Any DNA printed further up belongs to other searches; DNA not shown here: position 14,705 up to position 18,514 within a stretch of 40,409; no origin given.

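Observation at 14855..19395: Candidate three-gene defence module: ORF6N protein, JAB-less RadC-N HhH protein and Type IIG nuclease-methyltransferase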

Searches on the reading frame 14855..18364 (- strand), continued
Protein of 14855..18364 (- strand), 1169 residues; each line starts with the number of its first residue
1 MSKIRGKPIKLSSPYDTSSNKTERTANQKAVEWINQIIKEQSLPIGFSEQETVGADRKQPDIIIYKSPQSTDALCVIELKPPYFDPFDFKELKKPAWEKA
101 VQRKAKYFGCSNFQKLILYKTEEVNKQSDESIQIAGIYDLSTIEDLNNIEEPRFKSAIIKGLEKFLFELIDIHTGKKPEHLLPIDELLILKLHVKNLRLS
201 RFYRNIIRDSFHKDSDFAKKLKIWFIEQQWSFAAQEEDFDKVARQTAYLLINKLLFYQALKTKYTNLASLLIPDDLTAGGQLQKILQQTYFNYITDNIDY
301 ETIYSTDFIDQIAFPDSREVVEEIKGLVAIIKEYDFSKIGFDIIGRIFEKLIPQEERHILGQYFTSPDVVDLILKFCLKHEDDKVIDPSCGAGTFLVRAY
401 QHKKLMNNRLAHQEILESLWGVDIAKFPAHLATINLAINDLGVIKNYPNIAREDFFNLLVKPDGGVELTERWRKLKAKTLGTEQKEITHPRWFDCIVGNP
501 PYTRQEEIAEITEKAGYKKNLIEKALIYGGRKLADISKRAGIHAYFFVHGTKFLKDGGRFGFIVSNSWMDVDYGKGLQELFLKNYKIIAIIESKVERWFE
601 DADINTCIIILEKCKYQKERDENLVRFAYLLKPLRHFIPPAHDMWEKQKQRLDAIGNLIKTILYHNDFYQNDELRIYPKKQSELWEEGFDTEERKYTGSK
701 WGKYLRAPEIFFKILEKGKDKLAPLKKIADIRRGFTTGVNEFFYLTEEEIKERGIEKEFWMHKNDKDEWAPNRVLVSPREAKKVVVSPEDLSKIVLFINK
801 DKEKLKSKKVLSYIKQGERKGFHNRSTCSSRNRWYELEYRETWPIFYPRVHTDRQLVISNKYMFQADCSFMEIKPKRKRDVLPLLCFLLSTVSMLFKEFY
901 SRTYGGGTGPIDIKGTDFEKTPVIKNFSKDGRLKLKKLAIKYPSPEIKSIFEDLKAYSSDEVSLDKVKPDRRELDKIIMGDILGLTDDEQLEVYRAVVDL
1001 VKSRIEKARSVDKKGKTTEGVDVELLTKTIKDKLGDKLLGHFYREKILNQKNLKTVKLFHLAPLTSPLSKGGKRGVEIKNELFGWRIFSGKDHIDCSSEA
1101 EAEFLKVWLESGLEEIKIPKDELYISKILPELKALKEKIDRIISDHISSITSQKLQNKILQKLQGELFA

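Call 80: search_protein_families(library=pfam, proteins=[L004:5560-5748:+, L004:5741-5995:+, L021:5487-5792:+, L021:5780-5986:+, L077:2020-2670:+, L037:634-888:+, L037:869-1396:+, L037:1393-1809:+, L001:5538-5762:+, L001:5759-5989:+], max_evalue=0.01)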
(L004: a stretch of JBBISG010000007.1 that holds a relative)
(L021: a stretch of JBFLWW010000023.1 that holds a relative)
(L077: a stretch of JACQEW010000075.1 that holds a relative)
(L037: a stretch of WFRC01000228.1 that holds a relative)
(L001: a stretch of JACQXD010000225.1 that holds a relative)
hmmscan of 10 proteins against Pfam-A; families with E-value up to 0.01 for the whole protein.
L004:5560-5748:+ (62 aa): 0 families

L004:5741-5995:+ (84 aa): 2 families
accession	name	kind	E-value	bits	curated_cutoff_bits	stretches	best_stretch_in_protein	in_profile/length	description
PF05016.21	ParE_toxin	-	8.4e-14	52.4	23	1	4-82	1-89/89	ParE toxin of type II toxin-antitoxin system, parDE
PF06769.20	YoeB_toxin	-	0.00028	21.3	27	1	6-73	1-74/80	YoeB-like toxin of bacterial type II toxin-antitoxin system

L021:5487-5792:+ (101 aa): 3 families
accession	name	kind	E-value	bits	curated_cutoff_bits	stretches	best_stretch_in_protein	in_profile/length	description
PF18810.6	PBECR2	-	9e-07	29.6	27.1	1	4-89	18-103/120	phage-Barnase-EndoU-ColicinE5/D-RelE like nuclease2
PF14076.12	DUF4258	-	0.0013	19.4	25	1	28-87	13-70/71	Domain of unknown function (DUF4258)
PF18812.6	PBECR3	-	0.0064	16.8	30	1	5-90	18-109/115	phage-Barnase-EndoU-ColicinE5/D-RelE like nuclease3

L021:5780-5986:+ (68 aa): 1 family
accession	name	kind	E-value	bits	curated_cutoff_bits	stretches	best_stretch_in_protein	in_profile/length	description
PF10049.14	DUF2283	-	5.1e-09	36.6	23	1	5-53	1-49/49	Protein of unknown function (DUF2283)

L077:2020-2670:+ (216 aa): 1 family
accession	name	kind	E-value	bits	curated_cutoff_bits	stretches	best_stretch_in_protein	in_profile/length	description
PF12686.12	DUF3800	-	6.6e-16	59.8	21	1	3-190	1-147/149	Protein of unknown function (DUF3800)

L037:634-888:+ (84 aa): 1 family
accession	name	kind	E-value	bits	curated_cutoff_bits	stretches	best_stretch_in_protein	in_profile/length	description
PF07927.17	HicA_toxin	-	4.2e-09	36.8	27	1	21-72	2-55/58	HicA toxin of bacterial toxin-antitoxin,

L037:869-1396:+ (175 aa): 3 families
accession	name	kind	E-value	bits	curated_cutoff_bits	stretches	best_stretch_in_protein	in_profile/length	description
PF05534.18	HicB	-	6.7e-14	52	21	1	72-117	6-51/51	HicB family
PF15919.11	HicB_lk_antitox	-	2.1e-11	44.5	27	1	19-83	1-65/123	HicB_like antitoxin of bacterial toxin-antitoxin system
PF21748.3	UPF0150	-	2.5e-09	37.4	27.3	1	26-74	16-64/64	UPF0150-like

L037:1393-1809:+ (138 aa): 1 family
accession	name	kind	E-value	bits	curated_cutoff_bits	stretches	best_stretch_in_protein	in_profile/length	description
PF02556.19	SecB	-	0.0045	17.3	26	1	69-133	63-126/141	Preprotein translocase subunit SecB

L001:5538-5762:+ (74 aa): 3 families
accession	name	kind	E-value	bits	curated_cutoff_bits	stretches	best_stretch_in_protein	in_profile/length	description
PF15919.11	HicB_lk_antitox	-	2.6e-07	31.3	27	1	10-60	1-54/123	HicB_like antitoxin of bacterial toxin-antitoxin system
PF08972.17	DUF1902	-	0.00014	22.4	22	1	16-55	8-48/74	Domain of unknown function (DUF1902)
PF21748.3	UPF0150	-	0.00061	20.1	27.3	1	18-50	17-49/64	UPF0150-like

L001:5759-5989:+ (76 aa): 1 family
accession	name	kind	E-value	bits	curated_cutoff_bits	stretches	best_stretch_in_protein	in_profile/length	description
PF07927.17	HicA_toxin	-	1.1e-19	70.8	27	1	9-64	1-57/58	HicA toxin of bacterial toxin-antitoxin,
